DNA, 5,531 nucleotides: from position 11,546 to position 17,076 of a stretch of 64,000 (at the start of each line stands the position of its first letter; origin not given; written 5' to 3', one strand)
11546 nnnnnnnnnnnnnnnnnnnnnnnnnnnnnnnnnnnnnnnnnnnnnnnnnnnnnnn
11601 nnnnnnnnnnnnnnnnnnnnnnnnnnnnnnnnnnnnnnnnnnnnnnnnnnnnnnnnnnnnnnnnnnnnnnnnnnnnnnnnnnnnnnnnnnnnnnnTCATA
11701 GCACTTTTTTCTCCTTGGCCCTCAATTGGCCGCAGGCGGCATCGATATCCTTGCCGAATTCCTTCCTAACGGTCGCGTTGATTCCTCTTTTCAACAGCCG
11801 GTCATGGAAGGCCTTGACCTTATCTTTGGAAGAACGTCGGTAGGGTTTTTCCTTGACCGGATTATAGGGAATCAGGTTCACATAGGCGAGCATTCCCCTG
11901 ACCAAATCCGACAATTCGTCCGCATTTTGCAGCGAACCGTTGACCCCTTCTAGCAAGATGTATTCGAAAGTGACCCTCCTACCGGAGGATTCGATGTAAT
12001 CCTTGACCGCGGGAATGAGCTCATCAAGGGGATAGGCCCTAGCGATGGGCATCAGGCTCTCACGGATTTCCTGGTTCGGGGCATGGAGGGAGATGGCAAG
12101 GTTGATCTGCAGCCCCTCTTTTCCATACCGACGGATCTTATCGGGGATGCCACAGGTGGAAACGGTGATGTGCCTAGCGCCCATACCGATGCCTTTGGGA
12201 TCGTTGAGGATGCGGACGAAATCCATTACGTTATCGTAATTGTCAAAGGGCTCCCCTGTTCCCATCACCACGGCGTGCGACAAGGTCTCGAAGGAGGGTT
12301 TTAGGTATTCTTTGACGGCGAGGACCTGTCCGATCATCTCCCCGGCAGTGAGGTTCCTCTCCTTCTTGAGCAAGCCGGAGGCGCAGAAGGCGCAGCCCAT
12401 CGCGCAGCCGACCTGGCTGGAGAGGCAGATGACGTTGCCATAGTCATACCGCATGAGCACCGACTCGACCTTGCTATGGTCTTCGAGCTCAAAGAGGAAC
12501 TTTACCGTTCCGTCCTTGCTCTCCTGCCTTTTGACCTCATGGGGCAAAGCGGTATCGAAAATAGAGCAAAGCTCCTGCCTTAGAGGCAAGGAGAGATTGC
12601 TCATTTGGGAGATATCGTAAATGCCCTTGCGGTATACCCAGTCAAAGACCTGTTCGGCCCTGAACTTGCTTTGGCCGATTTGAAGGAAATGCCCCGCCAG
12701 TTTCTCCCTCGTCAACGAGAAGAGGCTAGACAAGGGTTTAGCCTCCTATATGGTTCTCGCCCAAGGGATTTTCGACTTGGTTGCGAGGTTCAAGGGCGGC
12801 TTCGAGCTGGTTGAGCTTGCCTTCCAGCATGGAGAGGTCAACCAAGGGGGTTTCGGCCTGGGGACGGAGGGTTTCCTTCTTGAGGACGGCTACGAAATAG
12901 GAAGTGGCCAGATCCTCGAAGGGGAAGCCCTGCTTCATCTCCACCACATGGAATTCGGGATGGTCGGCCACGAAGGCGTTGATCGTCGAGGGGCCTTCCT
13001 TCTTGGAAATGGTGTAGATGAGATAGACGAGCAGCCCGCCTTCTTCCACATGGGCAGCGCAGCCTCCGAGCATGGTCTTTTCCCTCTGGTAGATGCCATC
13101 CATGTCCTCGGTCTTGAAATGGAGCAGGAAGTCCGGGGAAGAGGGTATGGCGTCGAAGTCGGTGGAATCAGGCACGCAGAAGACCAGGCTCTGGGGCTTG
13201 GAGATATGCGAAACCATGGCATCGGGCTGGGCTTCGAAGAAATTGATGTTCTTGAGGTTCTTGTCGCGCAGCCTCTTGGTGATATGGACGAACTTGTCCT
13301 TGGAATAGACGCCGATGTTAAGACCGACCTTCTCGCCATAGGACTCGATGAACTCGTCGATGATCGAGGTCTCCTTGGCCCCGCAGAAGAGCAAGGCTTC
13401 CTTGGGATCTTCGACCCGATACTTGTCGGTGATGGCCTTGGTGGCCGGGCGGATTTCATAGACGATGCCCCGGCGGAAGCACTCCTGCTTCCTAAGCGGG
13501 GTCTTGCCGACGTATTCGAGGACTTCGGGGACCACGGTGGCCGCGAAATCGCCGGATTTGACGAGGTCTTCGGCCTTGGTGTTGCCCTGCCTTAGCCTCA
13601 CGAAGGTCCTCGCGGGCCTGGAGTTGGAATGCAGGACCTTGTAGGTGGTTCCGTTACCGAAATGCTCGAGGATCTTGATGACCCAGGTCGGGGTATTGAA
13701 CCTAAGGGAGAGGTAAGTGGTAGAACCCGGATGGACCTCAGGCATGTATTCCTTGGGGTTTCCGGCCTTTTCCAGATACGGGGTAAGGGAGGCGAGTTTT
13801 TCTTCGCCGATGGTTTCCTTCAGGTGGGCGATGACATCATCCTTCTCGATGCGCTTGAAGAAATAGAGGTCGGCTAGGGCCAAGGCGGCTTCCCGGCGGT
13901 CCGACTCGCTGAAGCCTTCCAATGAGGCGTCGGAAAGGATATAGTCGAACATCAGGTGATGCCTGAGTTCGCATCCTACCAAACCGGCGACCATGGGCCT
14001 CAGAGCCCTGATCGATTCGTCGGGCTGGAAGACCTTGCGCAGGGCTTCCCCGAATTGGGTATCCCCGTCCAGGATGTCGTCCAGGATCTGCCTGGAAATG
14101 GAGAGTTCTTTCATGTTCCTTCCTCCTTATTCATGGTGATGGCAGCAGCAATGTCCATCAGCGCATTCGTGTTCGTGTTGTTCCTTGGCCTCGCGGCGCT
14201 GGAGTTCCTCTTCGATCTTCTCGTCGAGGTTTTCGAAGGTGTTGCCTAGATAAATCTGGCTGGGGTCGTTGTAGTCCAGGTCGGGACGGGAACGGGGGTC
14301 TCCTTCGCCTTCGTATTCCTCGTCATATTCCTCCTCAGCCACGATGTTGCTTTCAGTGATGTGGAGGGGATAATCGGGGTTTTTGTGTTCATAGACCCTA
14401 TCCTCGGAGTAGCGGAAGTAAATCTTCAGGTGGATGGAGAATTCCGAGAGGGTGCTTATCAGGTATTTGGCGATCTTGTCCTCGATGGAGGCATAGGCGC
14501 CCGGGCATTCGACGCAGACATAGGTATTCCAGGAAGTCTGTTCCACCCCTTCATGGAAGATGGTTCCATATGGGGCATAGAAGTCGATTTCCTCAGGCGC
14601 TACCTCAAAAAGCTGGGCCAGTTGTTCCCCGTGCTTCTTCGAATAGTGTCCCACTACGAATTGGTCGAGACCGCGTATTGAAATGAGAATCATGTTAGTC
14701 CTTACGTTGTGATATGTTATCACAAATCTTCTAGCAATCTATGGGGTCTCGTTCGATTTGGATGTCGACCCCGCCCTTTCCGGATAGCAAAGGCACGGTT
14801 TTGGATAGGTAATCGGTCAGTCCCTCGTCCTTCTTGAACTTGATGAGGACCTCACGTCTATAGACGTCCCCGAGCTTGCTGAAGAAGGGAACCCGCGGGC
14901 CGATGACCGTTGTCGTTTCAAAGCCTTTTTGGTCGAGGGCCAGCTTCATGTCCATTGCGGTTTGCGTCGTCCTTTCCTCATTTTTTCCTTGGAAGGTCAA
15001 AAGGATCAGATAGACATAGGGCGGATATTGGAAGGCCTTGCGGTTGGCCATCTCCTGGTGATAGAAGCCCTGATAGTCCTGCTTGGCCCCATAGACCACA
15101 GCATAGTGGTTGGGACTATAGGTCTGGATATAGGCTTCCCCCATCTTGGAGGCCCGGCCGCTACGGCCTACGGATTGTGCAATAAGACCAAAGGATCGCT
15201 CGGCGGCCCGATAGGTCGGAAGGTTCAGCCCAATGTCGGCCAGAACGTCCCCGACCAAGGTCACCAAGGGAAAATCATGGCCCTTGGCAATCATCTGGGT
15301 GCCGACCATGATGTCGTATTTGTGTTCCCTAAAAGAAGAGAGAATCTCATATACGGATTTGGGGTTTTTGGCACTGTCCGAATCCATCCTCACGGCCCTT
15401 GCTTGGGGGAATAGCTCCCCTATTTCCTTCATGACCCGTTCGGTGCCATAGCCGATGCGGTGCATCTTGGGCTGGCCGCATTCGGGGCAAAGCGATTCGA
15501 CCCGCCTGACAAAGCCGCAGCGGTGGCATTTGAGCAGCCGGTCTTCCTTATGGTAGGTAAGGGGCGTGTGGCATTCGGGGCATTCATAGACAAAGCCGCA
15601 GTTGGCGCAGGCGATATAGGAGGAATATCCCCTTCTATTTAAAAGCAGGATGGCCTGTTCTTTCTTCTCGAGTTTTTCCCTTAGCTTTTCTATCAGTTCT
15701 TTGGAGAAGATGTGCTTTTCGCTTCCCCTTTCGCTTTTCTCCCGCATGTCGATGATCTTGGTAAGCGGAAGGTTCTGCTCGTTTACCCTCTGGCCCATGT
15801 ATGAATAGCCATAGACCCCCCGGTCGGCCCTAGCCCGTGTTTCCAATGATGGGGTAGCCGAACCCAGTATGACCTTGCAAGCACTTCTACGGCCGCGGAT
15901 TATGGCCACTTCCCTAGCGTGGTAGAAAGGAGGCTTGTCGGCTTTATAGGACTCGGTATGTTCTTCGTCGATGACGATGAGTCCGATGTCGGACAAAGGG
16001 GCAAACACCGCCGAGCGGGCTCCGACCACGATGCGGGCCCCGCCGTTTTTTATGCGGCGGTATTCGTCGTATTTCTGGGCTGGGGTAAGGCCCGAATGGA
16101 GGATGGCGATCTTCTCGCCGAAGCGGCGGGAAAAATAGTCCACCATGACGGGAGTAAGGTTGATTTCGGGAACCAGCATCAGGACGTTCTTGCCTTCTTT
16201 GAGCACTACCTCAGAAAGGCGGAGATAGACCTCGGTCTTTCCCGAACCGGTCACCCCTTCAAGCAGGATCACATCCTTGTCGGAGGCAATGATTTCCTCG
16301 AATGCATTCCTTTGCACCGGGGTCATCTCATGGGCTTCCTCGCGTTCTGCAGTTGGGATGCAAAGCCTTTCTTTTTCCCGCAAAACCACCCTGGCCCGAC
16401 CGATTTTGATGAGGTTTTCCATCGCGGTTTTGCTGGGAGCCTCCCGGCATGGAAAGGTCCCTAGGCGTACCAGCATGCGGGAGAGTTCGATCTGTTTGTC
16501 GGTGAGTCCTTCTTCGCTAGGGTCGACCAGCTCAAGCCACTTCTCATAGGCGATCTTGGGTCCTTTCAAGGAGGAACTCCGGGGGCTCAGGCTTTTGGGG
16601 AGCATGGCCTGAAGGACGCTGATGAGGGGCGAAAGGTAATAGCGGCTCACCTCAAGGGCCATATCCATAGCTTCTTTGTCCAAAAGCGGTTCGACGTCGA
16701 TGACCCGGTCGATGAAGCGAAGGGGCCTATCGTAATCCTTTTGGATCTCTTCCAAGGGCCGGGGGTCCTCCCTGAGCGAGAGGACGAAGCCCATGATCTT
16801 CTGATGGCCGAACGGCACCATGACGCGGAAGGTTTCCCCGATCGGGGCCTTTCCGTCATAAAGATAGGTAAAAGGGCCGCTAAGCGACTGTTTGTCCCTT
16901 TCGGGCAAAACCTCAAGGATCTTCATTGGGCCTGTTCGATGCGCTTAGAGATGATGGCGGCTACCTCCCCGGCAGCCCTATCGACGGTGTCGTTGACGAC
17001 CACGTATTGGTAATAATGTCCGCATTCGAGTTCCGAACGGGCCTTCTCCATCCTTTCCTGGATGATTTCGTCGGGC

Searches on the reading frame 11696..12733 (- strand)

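Call 61: search_protein_families(library=pfam, proteins=[window:11696-12733:-], max_evalue=0.00001)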
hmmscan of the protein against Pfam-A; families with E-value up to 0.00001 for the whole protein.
window:11696-12733:- (345 aa): 2 families
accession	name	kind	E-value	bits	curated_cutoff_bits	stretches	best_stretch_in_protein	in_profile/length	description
PF21016.3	RlmN_N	-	1.2e-16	60.6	24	1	4-58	3-57/60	Ribosomal RNA large subunit methyltransferase N-terminal domain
PF04055.27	Radical_SAM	-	1.6e-14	54.9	29.5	1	106-266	3-156/166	Radical SAM superfamily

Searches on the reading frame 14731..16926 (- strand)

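Call 61: search_protein_families(library=pfam, proteins=[window:14731-16926:-], max_evalue=0.00001)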
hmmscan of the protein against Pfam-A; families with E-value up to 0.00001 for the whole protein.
window:14731-16926:- (731 aa): 7 families
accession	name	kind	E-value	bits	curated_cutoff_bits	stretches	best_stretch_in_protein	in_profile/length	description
PF00270.35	DEAD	-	1.9e-18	67.2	26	1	202-363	1-163/167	DEAD/DEAH box helicase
PF17764.6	PriA_3primeBD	-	5e-17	62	22.7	1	15-110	8-96/96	3'DNA-binding domain (3'BD)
PF04851.21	ResIII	-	6.7e-14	52.6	22.5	1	200-360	3-163/164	Type III restriction enzyme, res subunit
PF18074.6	PriA_C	-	2.1e-12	48.1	26.9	1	636-728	1-95/95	Primosomal protein N C-terminal domain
PF00271.37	Helicase_C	-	1.7e-09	38.4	23.5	0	510-592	41-109/110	Helicase conserved C-terminal domain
PF18319.7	Zn_ribbon_PriA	-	8.1e-08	32.5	26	1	449-475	1-27/27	PriA DNA helicase Cys-rich region (CRR) domain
PF13604.12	AAA_30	-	5.1e-06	26.8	27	1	201-255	2-56/191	AAA domain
